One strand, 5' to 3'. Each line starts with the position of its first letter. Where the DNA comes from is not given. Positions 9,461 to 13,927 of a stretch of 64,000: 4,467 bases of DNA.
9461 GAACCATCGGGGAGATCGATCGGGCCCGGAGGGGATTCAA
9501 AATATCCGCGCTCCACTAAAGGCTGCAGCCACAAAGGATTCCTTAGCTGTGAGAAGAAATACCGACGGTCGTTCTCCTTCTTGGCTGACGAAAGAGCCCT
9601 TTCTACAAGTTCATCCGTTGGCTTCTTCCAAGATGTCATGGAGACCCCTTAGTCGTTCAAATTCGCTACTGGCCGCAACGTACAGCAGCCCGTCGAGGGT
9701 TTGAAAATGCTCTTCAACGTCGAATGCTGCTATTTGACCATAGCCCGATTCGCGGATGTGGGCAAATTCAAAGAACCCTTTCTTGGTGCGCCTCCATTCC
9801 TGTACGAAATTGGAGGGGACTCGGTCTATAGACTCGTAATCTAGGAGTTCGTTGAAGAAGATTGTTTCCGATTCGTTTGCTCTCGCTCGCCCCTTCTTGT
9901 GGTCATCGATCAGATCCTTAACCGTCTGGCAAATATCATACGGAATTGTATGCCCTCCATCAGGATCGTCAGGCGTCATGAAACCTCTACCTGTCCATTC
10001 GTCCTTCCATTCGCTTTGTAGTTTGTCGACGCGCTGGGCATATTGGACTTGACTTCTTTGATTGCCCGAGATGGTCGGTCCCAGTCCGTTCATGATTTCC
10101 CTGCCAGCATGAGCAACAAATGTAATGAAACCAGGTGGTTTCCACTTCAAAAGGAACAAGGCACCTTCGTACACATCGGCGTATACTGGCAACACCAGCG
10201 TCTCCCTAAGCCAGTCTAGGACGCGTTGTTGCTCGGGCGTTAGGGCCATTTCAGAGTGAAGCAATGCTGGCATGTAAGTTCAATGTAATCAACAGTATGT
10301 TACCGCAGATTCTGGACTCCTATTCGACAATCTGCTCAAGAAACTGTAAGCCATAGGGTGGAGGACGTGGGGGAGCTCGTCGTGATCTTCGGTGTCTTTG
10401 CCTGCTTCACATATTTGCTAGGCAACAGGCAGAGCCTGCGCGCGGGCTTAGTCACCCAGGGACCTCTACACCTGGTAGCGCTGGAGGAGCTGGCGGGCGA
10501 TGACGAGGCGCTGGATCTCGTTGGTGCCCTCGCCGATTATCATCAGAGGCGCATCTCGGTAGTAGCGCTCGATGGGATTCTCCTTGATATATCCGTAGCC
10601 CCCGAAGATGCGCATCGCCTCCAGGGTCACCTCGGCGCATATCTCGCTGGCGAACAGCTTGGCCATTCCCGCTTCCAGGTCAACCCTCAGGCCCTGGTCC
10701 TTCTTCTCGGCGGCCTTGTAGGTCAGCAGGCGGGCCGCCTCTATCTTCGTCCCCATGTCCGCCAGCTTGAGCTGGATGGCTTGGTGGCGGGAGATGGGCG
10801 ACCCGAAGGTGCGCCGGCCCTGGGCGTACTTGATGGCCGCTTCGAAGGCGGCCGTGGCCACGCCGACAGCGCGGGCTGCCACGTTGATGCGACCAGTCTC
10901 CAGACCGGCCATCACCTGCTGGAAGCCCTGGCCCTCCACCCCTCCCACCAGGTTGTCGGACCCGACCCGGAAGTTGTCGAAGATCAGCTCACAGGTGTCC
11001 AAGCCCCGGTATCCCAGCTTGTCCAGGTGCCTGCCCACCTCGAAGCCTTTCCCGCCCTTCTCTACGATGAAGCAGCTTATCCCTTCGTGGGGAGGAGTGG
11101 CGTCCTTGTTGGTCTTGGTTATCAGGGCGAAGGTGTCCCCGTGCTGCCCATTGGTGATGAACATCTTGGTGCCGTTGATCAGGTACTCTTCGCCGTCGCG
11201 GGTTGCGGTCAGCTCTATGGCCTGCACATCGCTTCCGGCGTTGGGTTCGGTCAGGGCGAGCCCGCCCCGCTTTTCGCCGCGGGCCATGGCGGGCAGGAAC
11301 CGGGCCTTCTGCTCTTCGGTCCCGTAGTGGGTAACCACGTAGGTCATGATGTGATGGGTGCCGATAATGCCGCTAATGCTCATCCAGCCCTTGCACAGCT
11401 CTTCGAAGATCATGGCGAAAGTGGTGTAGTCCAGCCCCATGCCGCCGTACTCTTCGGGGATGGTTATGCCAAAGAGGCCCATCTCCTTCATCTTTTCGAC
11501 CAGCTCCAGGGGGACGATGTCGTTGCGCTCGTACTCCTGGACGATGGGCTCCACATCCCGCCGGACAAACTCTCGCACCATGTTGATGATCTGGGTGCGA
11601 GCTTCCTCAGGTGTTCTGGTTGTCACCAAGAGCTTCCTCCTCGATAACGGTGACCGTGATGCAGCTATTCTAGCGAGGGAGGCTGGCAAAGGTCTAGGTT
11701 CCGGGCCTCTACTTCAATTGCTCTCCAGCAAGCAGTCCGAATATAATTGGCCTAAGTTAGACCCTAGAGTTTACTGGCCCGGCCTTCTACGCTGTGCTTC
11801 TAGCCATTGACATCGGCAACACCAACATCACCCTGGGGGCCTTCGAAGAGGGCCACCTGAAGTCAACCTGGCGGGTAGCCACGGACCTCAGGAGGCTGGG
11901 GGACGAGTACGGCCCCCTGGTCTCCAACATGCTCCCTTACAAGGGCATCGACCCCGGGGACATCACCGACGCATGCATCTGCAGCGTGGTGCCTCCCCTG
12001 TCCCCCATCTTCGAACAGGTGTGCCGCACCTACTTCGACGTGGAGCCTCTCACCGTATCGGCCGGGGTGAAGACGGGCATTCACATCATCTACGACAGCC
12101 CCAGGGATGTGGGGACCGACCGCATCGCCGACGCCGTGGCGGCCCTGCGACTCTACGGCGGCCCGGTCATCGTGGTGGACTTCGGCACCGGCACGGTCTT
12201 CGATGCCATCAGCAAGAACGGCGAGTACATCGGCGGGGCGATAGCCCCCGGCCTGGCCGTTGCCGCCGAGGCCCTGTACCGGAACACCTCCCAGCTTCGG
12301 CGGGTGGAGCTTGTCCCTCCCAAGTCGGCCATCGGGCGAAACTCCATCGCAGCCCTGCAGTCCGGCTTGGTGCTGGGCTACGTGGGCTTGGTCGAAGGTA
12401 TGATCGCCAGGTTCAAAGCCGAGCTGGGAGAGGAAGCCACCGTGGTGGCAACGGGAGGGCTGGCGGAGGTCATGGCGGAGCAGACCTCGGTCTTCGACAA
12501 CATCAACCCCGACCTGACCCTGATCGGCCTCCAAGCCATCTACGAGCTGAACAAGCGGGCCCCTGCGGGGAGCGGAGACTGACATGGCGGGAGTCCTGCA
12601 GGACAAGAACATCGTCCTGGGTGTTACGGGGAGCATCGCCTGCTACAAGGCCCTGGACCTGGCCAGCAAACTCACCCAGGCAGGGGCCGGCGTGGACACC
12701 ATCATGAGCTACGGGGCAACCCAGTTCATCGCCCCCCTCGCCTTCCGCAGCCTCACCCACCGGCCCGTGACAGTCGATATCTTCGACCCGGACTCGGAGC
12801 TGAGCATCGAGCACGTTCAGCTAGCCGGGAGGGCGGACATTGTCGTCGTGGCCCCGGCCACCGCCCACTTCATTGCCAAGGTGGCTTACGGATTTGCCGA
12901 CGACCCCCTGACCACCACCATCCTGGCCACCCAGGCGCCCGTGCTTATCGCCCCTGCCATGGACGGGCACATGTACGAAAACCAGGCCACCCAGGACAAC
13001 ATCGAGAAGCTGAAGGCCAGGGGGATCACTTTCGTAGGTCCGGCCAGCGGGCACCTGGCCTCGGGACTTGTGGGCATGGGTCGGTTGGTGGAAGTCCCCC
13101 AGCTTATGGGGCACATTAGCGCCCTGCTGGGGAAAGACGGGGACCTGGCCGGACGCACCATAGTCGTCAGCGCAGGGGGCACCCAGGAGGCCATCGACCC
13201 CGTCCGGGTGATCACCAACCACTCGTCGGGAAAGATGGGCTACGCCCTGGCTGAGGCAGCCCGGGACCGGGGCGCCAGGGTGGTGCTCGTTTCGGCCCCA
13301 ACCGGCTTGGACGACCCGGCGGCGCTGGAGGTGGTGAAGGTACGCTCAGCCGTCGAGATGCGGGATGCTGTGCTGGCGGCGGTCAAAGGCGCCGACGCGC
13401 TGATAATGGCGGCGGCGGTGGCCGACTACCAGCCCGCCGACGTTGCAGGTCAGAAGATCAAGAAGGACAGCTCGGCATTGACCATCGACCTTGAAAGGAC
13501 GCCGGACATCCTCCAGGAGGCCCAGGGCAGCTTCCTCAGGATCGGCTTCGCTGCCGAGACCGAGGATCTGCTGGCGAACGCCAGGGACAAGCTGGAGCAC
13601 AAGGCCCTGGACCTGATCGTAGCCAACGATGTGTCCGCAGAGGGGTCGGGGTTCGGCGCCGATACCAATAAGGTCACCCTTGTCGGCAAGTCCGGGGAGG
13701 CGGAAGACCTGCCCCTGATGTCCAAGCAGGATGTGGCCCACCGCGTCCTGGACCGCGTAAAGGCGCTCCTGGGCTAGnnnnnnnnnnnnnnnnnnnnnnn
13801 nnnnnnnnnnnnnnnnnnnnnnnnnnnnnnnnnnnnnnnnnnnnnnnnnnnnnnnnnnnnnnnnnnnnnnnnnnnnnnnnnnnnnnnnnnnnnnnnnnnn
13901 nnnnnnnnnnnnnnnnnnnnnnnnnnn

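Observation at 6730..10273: Orphan two-gene overlapping operon (220 aa + 969 aa) as islet cargo: candidate undescribed accessory or defence-type system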

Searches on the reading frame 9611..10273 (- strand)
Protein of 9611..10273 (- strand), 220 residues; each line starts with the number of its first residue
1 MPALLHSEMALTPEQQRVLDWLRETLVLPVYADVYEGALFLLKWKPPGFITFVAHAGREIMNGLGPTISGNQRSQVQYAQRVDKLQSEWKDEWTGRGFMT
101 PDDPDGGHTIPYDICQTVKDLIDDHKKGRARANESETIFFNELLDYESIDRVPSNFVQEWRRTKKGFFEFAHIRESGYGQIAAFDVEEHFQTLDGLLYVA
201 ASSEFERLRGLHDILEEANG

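Call 7: search_protein_families(library=pfam, proteins=[window:9611-10273:-], max_evalue=1)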
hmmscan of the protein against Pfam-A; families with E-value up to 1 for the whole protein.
window:9611-10273:- (220 aa): 0 families

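Call 8: search_protein_families(library=padloc, proteins=[window:9611-10273:-], max_evalue=1)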
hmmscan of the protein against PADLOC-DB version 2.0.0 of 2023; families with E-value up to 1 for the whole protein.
window:9611-10273:- (220 aa): 0 families

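Call 9: search_protein_families(library=ncbifam, proteins=[window:9611-10273:-], max_evalue=1)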
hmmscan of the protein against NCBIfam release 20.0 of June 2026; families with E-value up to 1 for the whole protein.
window:9611-10273:- (220 aa): 0 families

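Call 13: search_solved_structures(query=window:9611-10273:-, max_evalue=10)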
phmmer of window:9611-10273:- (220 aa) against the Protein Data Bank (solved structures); distinct sequences matched with E-value up to 10: 2.
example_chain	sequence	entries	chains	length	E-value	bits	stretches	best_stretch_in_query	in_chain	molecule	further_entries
1um4_L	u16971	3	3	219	0.66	12.9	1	35-89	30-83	Antibody 21H3 L chain | antibody 21h3, L chain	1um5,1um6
6ewt_A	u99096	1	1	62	0.8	12.7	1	132-173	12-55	NRPS Kj12B-NDD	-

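Call 19: find_homologous_proteins(query=window:9611-10273:-)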
Query window:9611-10273:- (220 aa): 66 proteins with E <= 0.001 among 291 candidates.
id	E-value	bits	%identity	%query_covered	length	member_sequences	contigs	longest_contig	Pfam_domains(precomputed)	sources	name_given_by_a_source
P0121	1.1e-122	426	83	100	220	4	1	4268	-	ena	-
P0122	3.8e-117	408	83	96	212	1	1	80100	-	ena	-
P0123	3.9e-114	398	84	92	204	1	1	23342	-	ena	-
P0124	3.1e-112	392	78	96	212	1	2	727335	-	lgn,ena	-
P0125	4.0e-112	391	77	96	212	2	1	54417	-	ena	-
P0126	8.6e-112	390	78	97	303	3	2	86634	-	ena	-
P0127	2.4e-110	386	77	96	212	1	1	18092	-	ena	-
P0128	3.5e-110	385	78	96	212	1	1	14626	-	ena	-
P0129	1.5e-106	373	74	96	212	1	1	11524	-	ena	-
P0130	1.0e-105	371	73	96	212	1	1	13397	-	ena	-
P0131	3.7e-104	365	74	96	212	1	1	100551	-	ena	-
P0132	1.0e-76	276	58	96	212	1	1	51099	-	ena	-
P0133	3.3e-76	274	61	96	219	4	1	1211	-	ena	-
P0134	6.1e-76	273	100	55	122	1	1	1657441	-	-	-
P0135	9.8e-76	272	58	96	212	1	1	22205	-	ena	-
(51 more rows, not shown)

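Call 28: search_protein_families(library=pfam, alignment_id=A1, max_evalue=1)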
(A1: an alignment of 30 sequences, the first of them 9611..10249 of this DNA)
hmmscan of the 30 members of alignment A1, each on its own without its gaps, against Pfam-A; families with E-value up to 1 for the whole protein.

A. member 1, window:9611-10249:- (212 aa): 0 families

B. families by the number of members that match (of 30 scanned): 11 families
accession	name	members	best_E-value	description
PF08730.15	Rad33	2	0.038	Rad33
PF11349.13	DUF3151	1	0.012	Protein of unknown function (DUF3151)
PF09660.15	DUF2397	1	0.026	Protein of unknown function (DUF2397)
PF18751.7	Ploopntkinase3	1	0.034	P-loop Nucleotide Kinase3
PF22181.1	TarS_linker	1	0.053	Glycosyl transferase TarS linker domain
PF21278.2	YlmH_1st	1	0.073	YlmH, N-terminal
PF25200.1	DUF7833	1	0.08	Family of unknown function (DUF7833)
PF25725.1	crAss_CARG1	1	0.1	Crassvirus cargo protein 1 domain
PF17200.10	sCache_2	1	0.12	Single Cache domain 2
PF08314.17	Sec39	1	0.17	Secretory pathway protein Sec39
PF03883.20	H2O2_YaaD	1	0.26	Peroxide stress protein YaaA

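Call 29: search_solved_structures(query=A1, max_evalue=10)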
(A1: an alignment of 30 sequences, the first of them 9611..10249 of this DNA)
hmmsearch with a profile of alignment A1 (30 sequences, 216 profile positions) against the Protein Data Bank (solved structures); distinct sequences matched with E-value up to 10: 3.
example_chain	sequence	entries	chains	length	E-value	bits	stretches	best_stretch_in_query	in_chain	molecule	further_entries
6ewt_A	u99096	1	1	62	0.078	16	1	138-166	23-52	NRPS Kj12B-NDD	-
6ewu_A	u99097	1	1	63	0.34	13.9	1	136-166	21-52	NRPS Kj12C-NDD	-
6ewv_A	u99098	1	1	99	0.77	12.7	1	136-166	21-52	NRPS Kj12C-NDD, NRPS Kj12B-CDD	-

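Call 37: predict_structure(alignment_id=A1)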
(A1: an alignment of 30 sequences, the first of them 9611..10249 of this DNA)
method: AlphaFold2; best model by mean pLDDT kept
length: 212 residues; sequences in the alignment: 30
mean_pLDDT: 81.4   pTM: 0.70
mean pLDDT of the five models: 81.4, 78.8, 78.4, 77.7, 76.2
residues with pLDDT >= 90: 72; 70-90: 97; 50-70: 42; < 50: 1
segments of 3 or more residues with pLDDT < 50: none
pLDDT, mean of each block of 10 residues (from residue 1): 89 95 95 91 93 89 68 79 65 54 79 77 76 86 85 91 79 90 94 74 67 51
secondary structure, 60 per line:
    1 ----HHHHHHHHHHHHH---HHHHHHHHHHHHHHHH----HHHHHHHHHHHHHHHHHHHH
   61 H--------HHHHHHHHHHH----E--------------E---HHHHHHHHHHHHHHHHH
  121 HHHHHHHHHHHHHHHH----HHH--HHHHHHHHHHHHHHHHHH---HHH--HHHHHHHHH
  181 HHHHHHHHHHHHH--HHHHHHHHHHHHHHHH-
elements in order: H5-17 H21-36 H41-61 H70-80 H104-136 H146-163 H172-193 H196-211

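Call 42: fold_search(model_id=the predicted structure, library=pdb)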
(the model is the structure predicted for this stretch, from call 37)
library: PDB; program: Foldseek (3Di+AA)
matches with E <= 10: 207; with E <= 0.001: 0
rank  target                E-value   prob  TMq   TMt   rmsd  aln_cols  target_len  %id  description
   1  5ipx                  5.9e-01  0.14  0.17  0.14  25.8       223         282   12  Structure of ORF49 from KSHV (released 2016-11-16)
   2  8hkd_B                6.2e-01  0.09  0.14  0.09  17.3       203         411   12  Crystal structure of P450BSbeta-L78G/Q85F/F173S/G290I variant in complex with palmitoleic acid (released 2023-11-08)
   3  9iy1_C                6.9e-01  0.09  0.13  0.09  16.8       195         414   11  P450 BS beta mutant F46A (released 2025-04-30)
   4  8ka6_B                1.0e+00  0.60  0.34  0.45  14.2       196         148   11  De novo design protein -NA7 (released 2024-08-07)
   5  3zev_B                1.1e+00  0.10  0.21  0.17  19.7       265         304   12  Structure of Thermostable Agonist-bound Neurotensin Receptor 1 Mutant without Lysozyme Fusion (released 2014-01-29)
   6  8hkd_A                1.1e+00  0.08  0.14  0.09  16.6       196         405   12  Crystal structure of P450BSbeta-L78G/Q85F/F173S/G290I variant in complex with palmitoleic acid (released 2023-11-08)
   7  4bwb_A                1.3e+00  0.13  0.24  0.19  17.2       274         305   14  Structure of Evolved Agonist-bound Neurotensin Receptor 1 Mutant without Lysozyme Fusion (released 2014-01-29)
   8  4iar                  1.3e+00  0.10  0.22  0.14  22.8       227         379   13  Crystal structure of the chimeric protein of 5-HT1B-BRIL in complex with ergotamine (PSI Community Target) (released 2013-03-13)
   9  8zyv_C                1.3e+00  0.08  0.15  0.15  20.2       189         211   10  Bacterial flagellar sodium-driven stator PomA5PomB2 with 100 mM NaCl (released 2025-01-01)
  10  6fyj                  1.4e+00  0.08  0.15  0.11  17.2       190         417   11  Cytochrome P450 peroxygenase CYP152K6 in complex with Myristic Acid (released 2018-08-22)
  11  3adz                  1.5e+00  0.09  0.22  0.18  17.9       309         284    9  Crystal structure of the C(30) carotenoid dehydrosqualene synthase from Staphylococcus aureus complexed with intermediat (released 2010-11-24)
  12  5msk_C                1.7e+00  0.10  0.20  0.20  19.1       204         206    8  Mouse PA28beta (released 2017-09-13)
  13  5msk_G                1.7e+00  0.06  0.17  0.18  20.2       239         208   10  Mouse PA28beta (released 2017-09-13)
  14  5msk_E                1.8e+00  0.09  0.20  0.21  18.3       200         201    8  Mouse PA28beta (released 2017-09-13)
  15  5msk_B                1.9e+00  0.06  0.17  0.17  20.1       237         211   10  Mouse PA28beta (released 2017-09-13)
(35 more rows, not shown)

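Call 81: search_protein_representatives(alignment_id=A1)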
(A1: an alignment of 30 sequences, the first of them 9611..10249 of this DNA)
Query: 30 sequences, 216 profile positions. Proteins with E-value up to 0.001 (for the whole library): 650; up to 1e-10: 369; up to 1e-30: 55. The best 150 are listed.
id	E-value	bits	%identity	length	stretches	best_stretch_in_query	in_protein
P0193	4.7e-83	294.5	-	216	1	6-215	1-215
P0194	7.6e-77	274.3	-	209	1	6-216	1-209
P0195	8.9e-77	274.0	-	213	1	9-216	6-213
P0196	1.6e-74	266.7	-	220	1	4-216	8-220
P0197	7.0e-73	261.3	-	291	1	8-216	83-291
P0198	2.7e-72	259.4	-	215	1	5-216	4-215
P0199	1.1e-71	257.4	-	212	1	5-216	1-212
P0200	5.9e-71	255.0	-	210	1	7-215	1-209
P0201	1.9e-70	253.4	-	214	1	4-216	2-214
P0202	3.1e-70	252.6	-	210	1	6-215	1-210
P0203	4.5e-70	252.1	-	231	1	7-216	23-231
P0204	8.3e-68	244.7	-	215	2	75-216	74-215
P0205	1.8e-67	243.6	-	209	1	14-216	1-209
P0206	5.7e-67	242.0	-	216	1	7-215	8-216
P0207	3.4e-66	239.4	-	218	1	5-216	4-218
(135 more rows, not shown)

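Call 85: search_protein_families(library=pfam, alignment_id=A6, max_evalue=0.05)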
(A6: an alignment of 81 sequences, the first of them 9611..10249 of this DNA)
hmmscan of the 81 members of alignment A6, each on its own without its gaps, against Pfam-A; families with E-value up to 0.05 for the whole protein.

A. member 1, window:9611-10249:- (212 aa): 0 families

B. families by the number of members that match (of 81 scanned): 25 families
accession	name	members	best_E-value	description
PF18165.6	pP_pnuc_1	2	0.0034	Predicted pPIWI-associating nuclease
PF01726.22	LexA_DNA_bind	1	5.2e-21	LexA DNA binding domain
PF01047.28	MarR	1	4.8e-06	MarR family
PF09339.16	HTH_IclR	1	0.00034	IclR helix-turn-helix domain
PF12802.13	MarR_2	1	0.00051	MarR family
PF08279.18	HTH_11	1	0.00089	HTH domain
PF13545.12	HTH_Crp_2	1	0.0009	Crp-like helix-turn-helix domain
PF23216.1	WH_CYT4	1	0.0018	Mitochondrial protein cyt-4, winged helix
PF11917.13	DUF3435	1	0.0038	Protein of unknown function (DUF3435)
PF10815.13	ComZ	1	0.0065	ComZ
PF13412.12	HTH_24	1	0.0092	Winged helix-turn-helix DNA-binding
PF19968.4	VMAP-M7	1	0.012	vWA-MoxR associated protein middle region (VMAP-M) 7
PF13463.12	HTH_27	1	0.012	Winged helix DNA-binding domain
PF02671.26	PAH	1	0.014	Paired amphipathic helix repeat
PF19072.5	DUF5768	1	0.016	Family of unknown function (DUF5768)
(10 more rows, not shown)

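Call 98: search_solved_structures(query=A6, max_evalue=10)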
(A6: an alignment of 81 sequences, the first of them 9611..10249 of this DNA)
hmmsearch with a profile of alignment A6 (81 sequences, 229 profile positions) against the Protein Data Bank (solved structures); distinct sequences matched with E-value up to 10: 10.
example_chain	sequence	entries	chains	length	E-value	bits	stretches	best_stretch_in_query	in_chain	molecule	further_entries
5ihs_A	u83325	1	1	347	0.07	16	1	104-176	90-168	Endoglucanase, glycoside hydrolase family 5 protein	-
1egz_A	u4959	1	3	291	0.094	15.6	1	85-168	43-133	ENDOGLUCANASE Z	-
5yfp_G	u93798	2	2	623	0.28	14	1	159-211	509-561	Exocyst complex component EXO70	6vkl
9r1o_A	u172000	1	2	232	0.36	13.7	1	122-218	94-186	sc-apCC-6-DPH-NR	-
7ecv_I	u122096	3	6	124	0.49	13.2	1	105-157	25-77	AcrIF14 | AcrF14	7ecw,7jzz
7du0_A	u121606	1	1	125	0.49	13.2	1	105-157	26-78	AcrIF14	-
2b1e_A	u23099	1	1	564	0.52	13.1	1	159-211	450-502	Exocyst complex component EXO70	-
2pfv_A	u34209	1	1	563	0.52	13.1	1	159-211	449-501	Exocyst complex component EXO70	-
2b7m_A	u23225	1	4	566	0.52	13.1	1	159-211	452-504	Exocyst complex component EXO70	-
8p0a_A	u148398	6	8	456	4.4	10.1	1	81-215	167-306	Structural maintenance of chromosomes protein 1A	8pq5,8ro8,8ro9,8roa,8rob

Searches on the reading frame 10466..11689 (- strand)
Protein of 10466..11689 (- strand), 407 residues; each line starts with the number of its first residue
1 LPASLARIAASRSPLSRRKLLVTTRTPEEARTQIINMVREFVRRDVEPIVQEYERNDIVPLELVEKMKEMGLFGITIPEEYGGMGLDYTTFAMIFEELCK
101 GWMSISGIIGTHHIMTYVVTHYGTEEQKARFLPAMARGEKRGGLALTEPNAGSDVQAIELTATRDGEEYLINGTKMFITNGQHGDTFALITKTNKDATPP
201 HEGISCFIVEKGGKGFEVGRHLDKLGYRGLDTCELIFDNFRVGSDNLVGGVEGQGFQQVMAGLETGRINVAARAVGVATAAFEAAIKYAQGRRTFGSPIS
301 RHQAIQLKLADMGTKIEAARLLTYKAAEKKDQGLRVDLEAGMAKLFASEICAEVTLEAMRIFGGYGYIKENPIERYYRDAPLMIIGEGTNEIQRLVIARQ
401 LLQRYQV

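Call 78: search_protein_families(library=pfam, proteins=[window:10466-11689:-], max_evalue=0.0001)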
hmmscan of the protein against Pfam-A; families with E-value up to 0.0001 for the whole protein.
window:10466-11689:- (407 aa): 5 families
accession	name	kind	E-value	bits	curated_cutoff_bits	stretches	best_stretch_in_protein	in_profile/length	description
PF00441.29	Acyl-CoA_dh_1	-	2e-50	171.2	22.4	1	253-402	1-150/150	Acyl-CoA dehydrogenase, C-terminal domain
PF02771.21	Acyl-CoA_dh_N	-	1.2e-36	126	22.9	1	29-139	2-113/113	Acyl-CoA dehydrogenase, N-terminal domain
PF02770.24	Acyl-CoA_dh_M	-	3.1e-28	98.2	33.3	1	144-239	2-96/97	Acyl-CoA dehydrogenase, middle domain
PF08028.16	Acyl-CoA_dh_2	-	9.4e-25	87.9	22.7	1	270-381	3-124/134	Acyl-CoA dehydrogenase, C-terminal domain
PF22924.1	ACOX_C_alpha1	-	2.3e-06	28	27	0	298-402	61-169/169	Acyl-CoA oxidase, C-alpha1 domain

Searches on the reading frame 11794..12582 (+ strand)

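Call 78: search_protein_families(library=pfam, proteins=[window:11794-12582:+], max_evalue=0.0001)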
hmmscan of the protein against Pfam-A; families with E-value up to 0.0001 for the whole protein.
window:11794-12582:+ (262 aa): 1 family
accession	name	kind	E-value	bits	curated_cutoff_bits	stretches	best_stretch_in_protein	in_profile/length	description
PF03309.20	Pan_kinase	-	1.1e-68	231.6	24.7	1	2-206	1-205/205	Type III pantothenate kinase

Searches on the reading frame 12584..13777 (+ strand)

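Call 78: search_protein_families(library=pfam, proteins=[window:12584-13777:+], max_evalue=0.0001)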
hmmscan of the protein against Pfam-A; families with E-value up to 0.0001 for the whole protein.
window:12584-13777:+ (397 aa): 2 families
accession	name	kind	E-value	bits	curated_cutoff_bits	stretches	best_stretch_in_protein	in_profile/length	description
PF04127.22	DFP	-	5.1e-70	235.5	22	1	188-367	1-186/186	DNA/pantothenate metabolism flavoprotein C-terminal domain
PF02441.25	Flavoprotein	-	9.8e-32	110.2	22.7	1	8-177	1-157/162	Flavoprotein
